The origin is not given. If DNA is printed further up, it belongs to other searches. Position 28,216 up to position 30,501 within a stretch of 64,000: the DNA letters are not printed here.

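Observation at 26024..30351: Orphan glycyl-radical module (compact GRE + DUF4867-like + activase + HAD phosphatase + PQ-loop mini-transporter) inside a deoxyhexose-glycan locus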

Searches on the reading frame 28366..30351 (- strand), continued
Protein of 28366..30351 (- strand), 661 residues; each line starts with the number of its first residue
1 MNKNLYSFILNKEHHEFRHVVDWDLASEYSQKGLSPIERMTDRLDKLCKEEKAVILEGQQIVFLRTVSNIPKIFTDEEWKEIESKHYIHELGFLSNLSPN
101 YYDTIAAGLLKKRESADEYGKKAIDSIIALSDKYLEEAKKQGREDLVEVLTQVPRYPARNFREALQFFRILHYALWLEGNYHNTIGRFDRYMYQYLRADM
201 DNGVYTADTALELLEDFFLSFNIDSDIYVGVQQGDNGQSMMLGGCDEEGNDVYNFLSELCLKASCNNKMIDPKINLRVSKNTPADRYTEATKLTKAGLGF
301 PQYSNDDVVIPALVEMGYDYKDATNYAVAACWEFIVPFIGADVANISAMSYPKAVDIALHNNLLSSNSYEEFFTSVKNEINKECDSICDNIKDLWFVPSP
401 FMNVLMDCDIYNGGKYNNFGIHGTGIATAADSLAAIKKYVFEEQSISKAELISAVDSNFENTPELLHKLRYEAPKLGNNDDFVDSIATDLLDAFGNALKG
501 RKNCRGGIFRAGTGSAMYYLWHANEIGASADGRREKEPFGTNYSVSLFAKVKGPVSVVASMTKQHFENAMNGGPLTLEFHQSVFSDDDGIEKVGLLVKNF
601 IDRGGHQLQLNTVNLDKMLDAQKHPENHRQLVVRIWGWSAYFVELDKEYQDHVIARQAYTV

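Call 59: find_encoding_contigs(protein=P0275, flank=7000, max_places=2)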
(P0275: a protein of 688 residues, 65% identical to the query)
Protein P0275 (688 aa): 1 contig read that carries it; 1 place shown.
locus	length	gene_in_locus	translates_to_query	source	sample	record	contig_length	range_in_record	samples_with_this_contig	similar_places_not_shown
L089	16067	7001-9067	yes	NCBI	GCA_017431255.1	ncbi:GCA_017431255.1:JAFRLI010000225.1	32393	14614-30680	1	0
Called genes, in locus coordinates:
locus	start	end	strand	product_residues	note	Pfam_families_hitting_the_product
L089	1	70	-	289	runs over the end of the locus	PF02811:PHP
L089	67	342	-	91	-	-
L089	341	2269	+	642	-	PF16697:Yop-YscD_cpl, PF00498:FHA, PF08308:PEGA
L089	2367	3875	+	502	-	-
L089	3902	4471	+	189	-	PF05656:DUF805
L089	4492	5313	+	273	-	PF00722:Glyco_hydro_16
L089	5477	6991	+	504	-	PF22848:ASD1_dom, PF06964:Alpha-L-AF_C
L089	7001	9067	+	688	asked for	PF02901:PFL-like, PF01228:Gly_radical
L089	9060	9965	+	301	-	PF13353:Fer4_12, PF04055:Radical_SAM, PF12838:Fer4_7 (faint), PF13187:Fer4_9 (faint), PF12797:Fer4_2 (faint), PF13183:Fer4_8 (faint), PF00037:Fer4 (faint), PF12800:Fer4_4 (faint), +1 more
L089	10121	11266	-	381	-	PF16499:Melibiase_2, PF17801:Melibiase_C (weak)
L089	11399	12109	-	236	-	PF20582:UPF0758_N, PF04002:RadC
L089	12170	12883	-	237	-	PF07596:SBP_bac_10 (weak)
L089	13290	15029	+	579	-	PF02502:LacAB_rpiB, PF00464:SHMT, PF00155:Aminotran_1_2, PF01212:Beta_elim_lyase (weak)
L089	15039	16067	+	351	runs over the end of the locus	PF01120:Alpha_L_fucos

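Call 61: find_related_loci(query=P0319, collection=metagenome_contigs, flank=6000)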
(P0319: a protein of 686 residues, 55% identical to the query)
Query P0319 (686 aa) in metagenome_contigs; peptide patterns used: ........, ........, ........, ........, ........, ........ (x = any residue, [..] = any of these).
248 stretches matched a pattern; 231 encode a relative of the query (tblastn E <= 1e-3); the best 80 are kept; 80 distinct loci.
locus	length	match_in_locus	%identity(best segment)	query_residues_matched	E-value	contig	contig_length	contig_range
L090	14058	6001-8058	100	1-686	0e+0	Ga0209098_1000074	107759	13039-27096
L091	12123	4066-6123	89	1-686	0e+0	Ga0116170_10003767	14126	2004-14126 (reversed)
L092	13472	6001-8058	87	1-686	0e+0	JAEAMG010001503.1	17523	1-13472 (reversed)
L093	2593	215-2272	85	1-686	0e+0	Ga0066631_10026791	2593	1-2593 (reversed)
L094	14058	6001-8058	85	1-686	0e+0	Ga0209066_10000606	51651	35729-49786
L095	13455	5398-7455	81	1-686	0e+0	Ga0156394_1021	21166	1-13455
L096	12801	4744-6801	81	1-686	0e+0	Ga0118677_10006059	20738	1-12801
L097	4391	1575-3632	79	1-686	0e+0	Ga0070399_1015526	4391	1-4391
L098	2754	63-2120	80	1-686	0e+0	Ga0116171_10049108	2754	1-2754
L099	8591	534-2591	79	1-686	0e+0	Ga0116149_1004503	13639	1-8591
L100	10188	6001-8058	79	1-686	0e+0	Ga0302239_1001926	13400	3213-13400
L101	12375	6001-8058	79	1-686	0e+0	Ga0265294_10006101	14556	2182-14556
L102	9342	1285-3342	79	1-686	0e+0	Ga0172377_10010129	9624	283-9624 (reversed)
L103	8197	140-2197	79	1-686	0e+0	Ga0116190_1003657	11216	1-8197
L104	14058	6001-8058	76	1-686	0e+0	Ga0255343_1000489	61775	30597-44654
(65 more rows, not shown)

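Call 71: list_cluster_members(proteins=[window:28366-30351:-, P0001, window:27702-28352:-])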
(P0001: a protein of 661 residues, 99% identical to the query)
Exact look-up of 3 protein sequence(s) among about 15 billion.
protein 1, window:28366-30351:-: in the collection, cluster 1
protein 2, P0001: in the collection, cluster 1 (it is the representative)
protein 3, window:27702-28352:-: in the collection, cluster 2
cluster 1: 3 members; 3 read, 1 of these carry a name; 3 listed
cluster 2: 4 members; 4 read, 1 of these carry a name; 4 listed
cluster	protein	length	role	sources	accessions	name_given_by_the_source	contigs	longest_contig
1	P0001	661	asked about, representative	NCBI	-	-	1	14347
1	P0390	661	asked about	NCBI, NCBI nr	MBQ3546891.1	MAG: pyruvate formate-lyase [Clostridia bacterium] | pyruvate formate-lyase [Clostridia bacterium]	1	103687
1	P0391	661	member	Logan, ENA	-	-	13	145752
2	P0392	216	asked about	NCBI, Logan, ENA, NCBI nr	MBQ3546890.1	MAG: DUF4867 family protein [Clostridia bacterium] | DUF4867 family protein [Clostridia bacterium]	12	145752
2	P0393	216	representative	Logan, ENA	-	-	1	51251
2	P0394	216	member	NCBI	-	-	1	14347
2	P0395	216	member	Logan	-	-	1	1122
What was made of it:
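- On Pyruvate formate-lyase (the name given in the public annotation): The public name is 'pyruvate formate-lyase' (call 71).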

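Call 72: predict_structure(alignment_id=A2)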
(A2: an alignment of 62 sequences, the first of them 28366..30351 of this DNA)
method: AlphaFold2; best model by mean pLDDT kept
length: 661 residues; sequences in the alignment: 62
mean_pLDDT: 89.4   pTM: 0.90
mean pLDDT of the five models: 89.4, 89.2, 88.3, 88.3, 86.3
residues with pLDDT >= 90: 438; 70-90: 183; 50-70: 32; < 50: 8
segments of 3 or more residues with pLDDT < 50: 229-235
pLDDT, mean of each block of 10 residues (from residue 1): 89 91 97 97 97 95 91 95 91 86 97 96 98 98 98 98 98 90 88 97 97 94 64 60 94 96 86 90 91 78 92 93 90 84 88 96 98 98 96 92 90 88 91 98 98 97 95 91 95 94 93 75 81 83 72 88 85 78 88 93 91 84 83 66 76 69 47
secondary structure, 60 per line:
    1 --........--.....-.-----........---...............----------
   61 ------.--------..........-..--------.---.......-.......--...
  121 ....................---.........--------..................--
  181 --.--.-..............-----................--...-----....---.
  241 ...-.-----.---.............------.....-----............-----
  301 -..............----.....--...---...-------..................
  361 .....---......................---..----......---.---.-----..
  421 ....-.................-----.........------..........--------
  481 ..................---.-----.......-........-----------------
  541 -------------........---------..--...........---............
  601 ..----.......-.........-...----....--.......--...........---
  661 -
elements in order: H3-10 H13-17 H25-32 H36-50 H76-85 H101-107 H109-115 H118-140 H144-152 H161-178 H188-201 H207-222 H233-236 E240-243 H255-267 E274-278 H284-295 E302-305 H306-315 H320-324 E327-329 E333-335 E343-350 H351-365 H369-390 H400-405 E419-424 H426-442 H448-456 H463-472 H481-498 E508-514 H516-523 H554-561 E575-580 H581-585 H589-602 E607-613 H615-623 E632-635 E638-641 H647-657
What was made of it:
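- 28366..30351 (-): Compact glycyl radical enzyme (661 aa). It has the Cys loop A330-C331-W332-E333 and the glycyl motif R634-I-W-G637-W-S. It belongs to the 'C-W-E' compact clade. AF2 model with pLDDT 89.4 (call 72).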

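Call 74: fold_search(model_id=the predicted structure, library=pdb)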
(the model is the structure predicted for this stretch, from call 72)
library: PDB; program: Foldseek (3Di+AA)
matches with E <= 10: 250; with E <= 0.001: 81
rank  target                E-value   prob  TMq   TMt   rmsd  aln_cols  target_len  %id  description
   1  1r8w_A                1.7e-42  1.00  0.84  0.71   5.8       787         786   24  Native structure of the B12-independent glycerol dehydratase from clostridium butyricum (released 2004-06-01)
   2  9rco_A                8.5e-42  1.00  0.85  0.71   4.7       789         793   24  1,2-propanediol dehydratase with 0.1 % glycerol additive (released 2025-06-11)
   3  5i2g_B                1.2e-41  1.00  0.84  0.71   5.4       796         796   24  1,2-propanediol Dehydration in Roseburia inulinivorans; Structural Basis for Substrate and Enantiomer Selectivity (released 2016-06-01)
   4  5fau_A                1.4e-41  1.00  0.85  0.71   4.8       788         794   22  wild-type choline TMA lyase in complex with choline (released 2016-09-28)
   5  6nd3_D                1.5e-41  1.00  0.85  0.71   5.0       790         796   22  wild-type choline TMA lyase in complex with betaine aldehyde (released 2019-01-16)
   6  9rcp_B                2.8e-41  1.00  0.84  0.71   5.1       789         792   24  1,2-propanediol dehydratase with 0.1 % 1,3-propanediol additive (released 2025-06-11)
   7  5i2g_A                2.8e-41  1.00  0.84  0.70   5.5       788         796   24  1,2-propanediol Dehydration in Roseburia inulinivorans; Structural Basis for Substrate and Enantiomer Selectivity (released 2016-06-01)
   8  9rcp_C                4.7e-41  1.00  0.85  0.72   4.2       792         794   25  1,2-propanediol dehydratase with 0.1 % 1,3-propanediol additive (released 2025-06-11)
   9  5i2a_A                4.9e-41  1.00  0.83  0.67   6.3       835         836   23  1,2-propanediol Dehydration in Roseburia inulinivorans; Structural Basis for Substrate and Enantiomer Selectivity (released 2016-06-01)
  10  5fay_A                5.1e-41  1.00  0.84  0.70   5.1       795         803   22  Y208F mutant of choline TMA-lyase (released 2016-09-28)
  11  5fau_B                7.3e-41  1.00  0.86  0.72   4.6       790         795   22  wild-type choline TMA lyase in complex with choline (released 2016-09-28)
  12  5i2a_B                7.3e-41  1.00  0.82  0.66   6.0       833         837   24  1,2-propanediol Dehydration in Roseburia inulinivorans; Structural Basis for Substrate and Enantiomer Selectivity (released 2016-06-01)
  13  5kdp_A                8.1e-41  1.00  0.86  0.71   4.7       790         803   22  E491A mutant of choline TMA-lyase (released 2016-09-28)
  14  5faw_A                1.1e-40  1.00  0.86  0.71   4.9       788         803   22  T502A mutant of choline TMA-lyase (released 2016-09-28)
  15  9rcq_A                1.6e-40  1.00  0.85  0.70   4.8       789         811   24  1,2-propanediol dehydratase with no ligand additives (released 2025-06-11)
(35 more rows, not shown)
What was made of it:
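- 28366..30351 (-): Foldseek TM 0.83-0.88 to solved GREs (call 74).
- On Glycyl radical enzyme superfamily (PFL-like): Foldseek probability 1.00 and TM 0.83-0.88 to solved GREs (calls 72, 74).
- Closest known: B12-independent glycerol dehydratase. Same: Same GRE barrel fold (TM 0.84-0.85, call 74).
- Closest known: YbiW and PflD, the 1,5-anhydrohexitol-6-phosphate C-O lyases. Same: PflD gives the highest query-normalised TM-scores (0.87-0.88, call 74).
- The barrel is predicted with confidence (calls 72, 74). Identity to every solved GRE is at most 25% (call 74). These also give the best Foldseek E-values (call 74).
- Tried and rejected: All gave TM 0.8-0.88 (call 74).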
